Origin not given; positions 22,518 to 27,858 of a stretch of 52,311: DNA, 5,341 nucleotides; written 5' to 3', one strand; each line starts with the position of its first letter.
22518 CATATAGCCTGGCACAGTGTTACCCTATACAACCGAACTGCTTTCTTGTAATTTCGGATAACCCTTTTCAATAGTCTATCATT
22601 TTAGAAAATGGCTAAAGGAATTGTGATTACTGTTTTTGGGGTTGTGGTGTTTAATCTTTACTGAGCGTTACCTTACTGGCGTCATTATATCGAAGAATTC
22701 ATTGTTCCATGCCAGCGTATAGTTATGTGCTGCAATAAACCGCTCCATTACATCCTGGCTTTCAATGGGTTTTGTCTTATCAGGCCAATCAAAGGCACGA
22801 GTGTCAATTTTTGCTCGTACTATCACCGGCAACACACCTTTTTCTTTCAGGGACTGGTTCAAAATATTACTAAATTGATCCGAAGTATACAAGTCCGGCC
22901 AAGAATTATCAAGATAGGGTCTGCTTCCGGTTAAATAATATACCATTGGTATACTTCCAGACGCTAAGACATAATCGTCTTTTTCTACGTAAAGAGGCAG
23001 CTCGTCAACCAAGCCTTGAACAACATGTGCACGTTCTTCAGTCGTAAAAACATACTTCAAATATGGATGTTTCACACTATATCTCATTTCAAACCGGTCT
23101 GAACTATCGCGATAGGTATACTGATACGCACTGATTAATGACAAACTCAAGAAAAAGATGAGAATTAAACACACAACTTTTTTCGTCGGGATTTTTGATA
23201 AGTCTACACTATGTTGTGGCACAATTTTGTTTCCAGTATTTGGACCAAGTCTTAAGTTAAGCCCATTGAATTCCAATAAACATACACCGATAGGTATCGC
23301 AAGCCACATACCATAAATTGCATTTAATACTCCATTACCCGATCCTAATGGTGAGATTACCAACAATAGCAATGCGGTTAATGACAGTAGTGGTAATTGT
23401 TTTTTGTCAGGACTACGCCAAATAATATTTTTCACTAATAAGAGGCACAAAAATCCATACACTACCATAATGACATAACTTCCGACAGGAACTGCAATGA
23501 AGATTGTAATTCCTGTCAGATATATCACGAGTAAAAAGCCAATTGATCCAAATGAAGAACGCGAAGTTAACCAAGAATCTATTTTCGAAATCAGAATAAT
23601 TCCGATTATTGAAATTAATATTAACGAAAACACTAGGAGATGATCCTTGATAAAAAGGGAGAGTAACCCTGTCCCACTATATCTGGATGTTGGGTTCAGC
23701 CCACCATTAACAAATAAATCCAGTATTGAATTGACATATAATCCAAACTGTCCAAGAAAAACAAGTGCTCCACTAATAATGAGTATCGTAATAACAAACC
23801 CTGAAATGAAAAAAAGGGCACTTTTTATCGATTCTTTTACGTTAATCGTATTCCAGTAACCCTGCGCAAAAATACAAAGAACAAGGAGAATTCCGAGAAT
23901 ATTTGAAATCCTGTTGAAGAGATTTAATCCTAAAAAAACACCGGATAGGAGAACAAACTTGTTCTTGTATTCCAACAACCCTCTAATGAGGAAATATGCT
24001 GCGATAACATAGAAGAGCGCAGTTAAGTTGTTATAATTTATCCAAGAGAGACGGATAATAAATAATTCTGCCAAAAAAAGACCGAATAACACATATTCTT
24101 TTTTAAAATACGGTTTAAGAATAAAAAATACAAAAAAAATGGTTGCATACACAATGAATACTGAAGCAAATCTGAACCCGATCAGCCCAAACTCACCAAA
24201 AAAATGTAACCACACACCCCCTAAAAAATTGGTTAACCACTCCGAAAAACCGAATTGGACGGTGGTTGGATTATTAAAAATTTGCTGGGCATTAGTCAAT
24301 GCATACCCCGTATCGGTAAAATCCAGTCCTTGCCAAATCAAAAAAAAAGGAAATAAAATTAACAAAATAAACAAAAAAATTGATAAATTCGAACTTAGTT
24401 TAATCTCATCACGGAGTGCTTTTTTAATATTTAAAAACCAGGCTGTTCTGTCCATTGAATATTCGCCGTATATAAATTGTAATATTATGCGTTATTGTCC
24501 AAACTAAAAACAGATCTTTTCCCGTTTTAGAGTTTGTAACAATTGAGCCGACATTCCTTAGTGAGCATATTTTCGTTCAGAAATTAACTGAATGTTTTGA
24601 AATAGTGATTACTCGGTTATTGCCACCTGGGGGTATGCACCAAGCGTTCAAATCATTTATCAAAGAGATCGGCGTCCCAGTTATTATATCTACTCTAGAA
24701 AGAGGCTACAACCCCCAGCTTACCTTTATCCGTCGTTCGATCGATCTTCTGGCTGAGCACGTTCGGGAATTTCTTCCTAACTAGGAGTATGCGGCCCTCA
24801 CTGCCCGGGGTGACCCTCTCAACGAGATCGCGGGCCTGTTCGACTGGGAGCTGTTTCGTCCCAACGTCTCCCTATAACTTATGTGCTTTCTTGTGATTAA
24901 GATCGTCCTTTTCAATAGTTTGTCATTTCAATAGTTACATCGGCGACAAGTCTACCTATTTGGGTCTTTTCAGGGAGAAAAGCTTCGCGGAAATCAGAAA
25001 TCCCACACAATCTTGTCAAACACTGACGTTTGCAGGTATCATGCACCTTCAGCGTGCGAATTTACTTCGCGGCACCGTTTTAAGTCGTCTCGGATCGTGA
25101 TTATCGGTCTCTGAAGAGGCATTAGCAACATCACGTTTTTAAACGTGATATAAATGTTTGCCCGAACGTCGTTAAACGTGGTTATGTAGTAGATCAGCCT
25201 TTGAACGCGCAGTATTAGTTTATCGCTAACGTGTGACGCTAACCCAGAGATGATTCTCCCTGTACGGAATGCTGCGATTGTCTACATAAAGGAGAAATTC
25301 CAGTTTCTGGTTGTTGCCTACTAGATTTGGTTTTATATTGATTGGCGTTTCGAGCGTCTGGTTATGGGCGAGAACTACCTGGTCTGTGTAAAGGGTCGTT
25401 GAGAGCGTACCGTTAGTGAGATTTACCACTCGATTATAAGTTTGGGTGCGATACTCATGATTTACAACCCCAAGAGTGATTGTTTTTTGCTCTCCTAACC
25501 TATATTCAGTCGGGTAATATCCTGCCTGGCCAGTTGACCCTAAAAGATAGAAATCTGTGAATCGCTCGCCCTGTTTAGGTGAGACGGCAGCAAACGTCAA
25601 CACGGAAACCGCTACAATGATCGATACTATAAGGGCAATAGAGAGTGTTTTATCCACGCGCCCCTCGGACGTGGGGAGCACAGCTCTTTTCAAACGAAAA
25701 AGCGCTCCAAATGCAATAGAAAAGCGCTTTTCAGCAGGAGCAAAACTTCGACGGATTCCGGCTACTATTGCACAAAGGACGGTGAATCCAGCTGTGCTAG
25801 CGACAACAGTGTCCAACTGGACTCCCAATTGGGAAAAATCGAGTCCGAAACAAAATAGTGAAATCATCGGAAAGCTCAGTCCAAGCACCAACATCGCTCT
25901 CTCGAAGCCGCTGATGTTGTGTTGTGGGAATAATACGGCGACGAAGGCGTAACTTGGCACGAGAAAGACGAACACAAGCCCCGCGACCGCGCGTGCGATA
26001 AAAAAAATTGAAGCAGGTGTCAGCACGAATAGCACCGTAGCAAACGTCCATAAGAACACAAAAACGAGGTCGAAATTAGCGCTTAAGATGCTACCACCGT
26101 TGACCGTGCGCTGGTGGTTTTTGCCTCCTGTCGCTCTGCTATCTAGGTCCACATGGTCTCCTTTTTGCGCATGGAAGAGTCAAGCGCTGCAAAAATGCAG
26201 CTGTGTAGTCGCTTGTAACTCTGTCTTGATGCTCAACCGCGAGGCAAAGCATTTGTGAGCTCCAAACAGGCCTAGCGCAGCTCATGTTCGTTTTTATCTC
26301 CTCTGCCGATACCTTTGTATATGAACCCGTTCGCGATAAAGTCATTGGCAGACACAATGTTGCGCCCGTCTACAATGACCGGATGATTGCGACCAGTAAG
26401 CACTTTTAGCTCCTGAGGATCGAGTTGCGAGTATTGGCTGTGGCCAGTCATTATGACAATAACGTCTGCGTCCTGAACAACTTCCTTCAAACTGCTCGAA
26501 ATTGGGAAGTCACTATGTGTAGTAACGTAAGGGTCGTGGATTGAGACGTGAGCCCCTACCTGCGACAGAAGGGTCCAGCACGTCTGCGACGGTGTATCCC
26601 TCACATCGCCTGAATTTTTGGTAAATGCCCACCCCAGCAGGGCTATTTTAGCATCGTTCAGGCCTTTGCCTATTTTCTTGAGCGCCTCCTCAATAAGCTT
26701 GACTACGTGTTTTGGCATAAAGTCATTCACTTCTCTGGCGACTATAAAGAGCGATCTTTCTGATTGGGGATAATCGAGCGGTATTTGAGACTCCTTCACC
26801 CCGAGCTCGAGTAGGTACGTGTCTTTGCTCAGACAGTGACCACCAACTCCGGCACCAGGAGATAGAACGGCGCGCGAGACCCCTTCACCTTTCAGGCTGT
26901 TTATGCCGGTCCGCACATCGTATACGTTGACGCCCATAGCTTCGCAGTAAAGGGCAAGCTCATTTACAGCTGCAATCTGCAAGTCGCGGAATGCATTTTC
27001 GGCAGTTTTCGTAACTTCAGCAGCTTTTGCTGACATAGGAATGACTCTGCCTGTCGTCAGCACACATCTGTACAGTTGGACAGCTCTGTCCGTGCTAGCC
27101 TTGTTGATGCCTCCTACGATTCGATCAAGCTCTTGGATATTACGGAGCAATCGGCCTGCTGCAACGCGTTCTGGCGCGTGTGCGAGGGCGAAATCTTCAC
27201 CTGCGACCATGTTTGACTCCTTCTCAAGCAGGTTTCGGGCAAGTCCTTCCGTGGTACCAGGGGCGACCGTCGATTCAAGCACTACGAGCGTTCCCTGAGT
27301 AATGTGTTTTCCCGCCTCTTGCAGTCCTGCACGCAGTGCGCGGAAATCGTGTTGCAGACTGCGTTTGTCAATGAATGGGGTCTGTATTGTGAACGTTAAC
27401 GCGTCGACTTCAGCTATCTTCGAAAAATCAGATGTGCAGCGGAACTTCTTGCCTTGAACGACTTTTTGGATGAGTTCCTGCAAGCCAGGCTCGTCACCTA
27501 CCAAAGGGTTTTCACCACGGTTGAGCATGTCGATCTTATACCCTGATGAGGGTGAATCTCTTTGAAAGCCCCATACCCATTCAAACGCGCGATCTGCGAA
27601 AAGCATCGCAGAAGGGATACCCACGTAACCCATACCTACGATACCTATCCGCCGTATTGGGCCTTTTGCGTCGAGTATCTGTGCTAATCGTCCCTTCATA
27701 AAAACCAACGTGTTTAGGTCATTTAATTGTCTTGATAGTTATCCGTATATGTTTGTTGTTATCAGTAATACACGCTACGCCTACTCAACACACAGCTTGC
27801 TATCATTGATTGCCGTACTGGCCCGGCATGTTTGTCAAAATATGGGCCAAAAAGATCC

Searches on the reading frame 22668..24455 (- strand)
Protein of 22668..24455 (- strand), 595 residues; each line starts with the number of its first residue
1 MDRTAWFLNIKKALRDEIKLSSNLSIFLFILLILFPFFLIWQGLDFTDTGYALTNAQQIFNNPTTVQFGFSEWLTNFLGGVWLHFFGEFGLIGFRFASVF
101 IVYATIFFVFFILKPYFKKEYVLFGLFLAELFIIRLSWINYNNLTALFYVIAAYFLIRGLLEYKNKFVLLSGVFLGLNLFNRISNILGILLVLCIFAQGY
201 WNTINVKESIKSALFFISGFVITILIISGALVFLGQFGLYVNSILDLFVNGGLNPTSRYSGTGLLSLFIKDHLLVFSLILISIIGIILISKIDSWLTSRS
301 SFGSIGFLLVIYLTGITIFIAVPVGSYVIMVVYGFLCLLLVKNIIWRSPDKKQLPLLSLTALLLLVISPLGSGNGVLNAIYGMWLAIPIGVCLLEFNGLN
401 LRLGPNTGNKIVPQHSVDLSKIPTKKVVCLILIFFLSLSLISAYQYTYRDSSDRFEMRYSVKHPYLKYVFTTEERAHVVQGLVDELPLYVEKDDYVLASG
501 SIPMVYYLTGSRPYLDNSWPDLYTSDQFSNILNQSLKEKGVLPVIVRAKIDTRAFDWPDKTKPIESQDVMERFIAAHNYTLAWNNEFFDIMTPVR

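Call 12: search_protein_families(library=pfam, proteins=[window:22668-24455:-])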
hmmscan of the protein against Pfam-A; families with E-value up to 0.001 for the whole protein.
window:22668-24455:- (595 aa): 1 family
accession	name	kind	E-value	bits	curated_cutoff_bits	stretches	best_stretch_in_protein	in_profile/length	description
PF13231.12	PMT_2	-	9.1e-06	26.4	26.1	1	81-227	12-154/160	Dolichyl-phosphate-mannose-protein mannosyltransferase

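Call 83: search_protein_families(library=ncbifam, max_evalue=0.00001, proteins=[window:22668-24455:-])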
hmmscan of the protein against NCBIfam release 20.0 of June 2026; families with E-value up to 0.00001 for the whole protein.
window:22668-24455:- (595 aa): 0 families

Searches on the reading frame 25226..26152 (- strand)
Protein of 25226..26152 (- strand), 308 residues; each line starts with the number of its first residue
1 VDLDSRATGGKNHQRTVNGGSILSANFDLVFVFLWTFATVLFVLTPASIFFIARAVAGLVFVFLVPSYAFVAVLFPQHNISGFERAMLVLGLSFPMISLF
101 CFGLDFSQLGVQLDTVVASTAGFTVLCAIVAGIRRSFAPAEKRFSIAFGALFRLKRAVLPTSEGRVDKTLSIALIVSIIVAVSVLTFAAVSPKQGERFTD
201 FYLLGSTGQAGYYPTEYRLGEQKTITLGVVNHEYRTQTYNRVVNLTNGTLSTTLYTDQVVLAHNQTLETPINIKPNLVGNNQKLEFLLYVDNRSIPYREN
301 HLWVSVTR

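Call 12: search_protein_families(library=pfam, proteins=[window:25226-26152:-])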
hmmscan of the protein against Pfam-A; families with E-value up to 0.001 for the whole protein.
window:25226-26152:- (308 aa): 1 family
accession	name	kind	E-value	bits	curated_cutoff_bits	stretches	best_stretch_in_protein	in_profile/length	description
PF07760.16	DUF1616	-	1.8e-73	247.8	31.6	1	32-304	1-306/307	Protein of unknown function (DUF1616)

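Call 83: search_protein_families(library=ncbifam, max_evalue=0.00001, proteins=[window:25226-26152:-])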
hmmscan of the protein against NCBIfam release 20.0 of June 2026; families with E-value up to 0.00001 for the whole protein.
window:25226-26152:- (308 aa): 0 families

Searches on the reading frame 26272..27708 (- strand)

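Call 12: search_protein_families(library=pfam, proteins=[window:26272-27708:-])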
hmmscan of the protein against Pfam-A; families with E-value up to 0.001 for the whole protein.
window:26272-27708:- (478 aa): 3 families
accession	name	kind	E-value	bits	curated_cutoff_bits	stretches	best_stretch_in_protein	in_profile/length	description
PF03721.20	UDPG_MGDP_dh_N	-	1e-34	120.2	27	1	20-208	2-182/187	UDP-glucose/GDP-mannose dehydrogenase family, NAD binding domain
PF03720.21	UDPG_MGDP_dh_C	-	2.4e-22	79.7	30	1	356-453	1-102/103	UDP-glucose/GDP-mannose dehydrogenase family, UDP binding domain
PF00984.24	UDPG_MGDP_dh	-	3.5e-22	78.7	25.4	1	229-314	2-85/94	UDP-glucose/GDP-mannose dehydrogenase family, central domain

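Call 31: search_protein_families(library=ncbifam, proteins=[window:26272-27708:-])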
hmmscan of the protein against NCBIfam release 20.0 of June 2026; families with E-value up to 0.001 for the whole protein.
window:26272-27708:- (478 aa): 8 families
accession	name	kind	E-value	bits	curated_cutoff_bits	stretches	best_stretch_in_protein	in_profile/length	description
TIGR03026.1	NDP-sugDHase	subfamily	9.6e-97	324.3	189.8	1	20-450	2-413/413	nucleotide sugar dehydrogenase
NF040825.1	UDPMaNacDH_Arch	equivalog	8.9e-89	298.2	750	1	20-471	2-417/418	UDP-N-acetyl-D-mannosamine dehydrogenase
NF008286.0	PRK11064.1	equivalog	3e-63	213.9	459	1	19-435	4-408/420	UDP-N-acetyl-D-mannosamine dehydrogenase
NF041297.1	UDPGDh_AglM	equivalog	2.1e-56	191.7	670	1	20-458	2-423/429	UDP-glucose 6-dehydrogenase AglM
NF047673.2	TeichurnBiosyTuaD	equivalog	2.9e-49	168.4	700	1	18-473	1-435/439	UDP-glucose 6-dehydrogenase TuaD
NF011729.0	PRK15182.1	equivalog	3e-39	135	592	1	20-454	8-418/425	Vi polysaccharide biosynthesis UDP-N-acetylglucosamine C-6 dehydrogenase TviB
NF011631.0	PRK15057.1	equivalog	2.9e-09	36.5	757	1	20-300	2-261/388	UDP-glucose 6-dehydrogenase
TIGR01505.1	tartro_sem_red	equivalog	4.3e-05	22.9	340.75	0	136-270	83-205/291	2-hydroxy-3-oxopropionate reductase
